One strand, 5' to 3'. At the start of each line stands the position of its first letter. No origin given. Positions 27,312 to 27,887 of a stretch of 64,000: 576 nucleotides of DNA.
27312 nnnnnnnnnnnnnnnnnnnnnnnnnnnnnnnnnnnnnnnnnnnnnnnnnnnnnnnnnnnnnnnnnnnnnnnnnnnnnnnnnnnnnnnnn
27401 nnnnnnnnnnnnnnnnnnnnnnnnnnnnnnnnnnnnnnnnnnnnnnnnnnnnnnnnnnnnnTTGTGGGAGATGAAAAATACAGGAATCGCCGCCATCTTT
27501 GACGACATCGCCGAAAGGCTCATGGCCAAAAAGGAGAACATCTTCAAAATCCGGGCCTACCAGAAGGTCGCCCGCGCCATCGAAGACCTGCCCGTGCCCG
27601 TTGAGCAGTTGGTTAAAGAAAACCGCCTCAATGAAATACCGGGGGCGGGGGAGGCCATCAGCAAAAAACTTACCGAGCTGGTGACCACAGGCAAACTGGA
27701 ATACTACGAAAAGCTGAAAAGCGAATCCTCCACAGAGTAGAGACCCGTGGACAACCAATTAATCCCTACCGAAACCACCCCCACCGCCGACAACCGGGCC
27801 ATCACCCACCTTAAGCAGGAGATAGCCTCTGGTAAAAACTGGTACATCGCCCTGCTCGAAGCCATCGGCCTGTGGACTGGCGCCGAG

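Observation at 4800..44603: Dispersed intergenic element: hairpin immediately followed by a conserved G-quadruplex motif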

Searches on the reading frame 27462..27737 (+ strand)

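Call 68: search_protein_families(library=pfam, proteins=[window:27462-27737:+], max_evalue=0.00001)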
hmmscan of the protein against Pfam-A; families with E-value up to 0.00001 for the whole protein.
window:27462-27737:+ (92 aa): 1 family
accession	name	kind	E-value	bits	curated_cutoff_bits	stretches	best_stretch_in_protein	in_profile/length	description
PF14716.13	HHH_8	-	8.4e-17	61.8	30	1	4-79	1-73/73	Helix-hairpin-helix domain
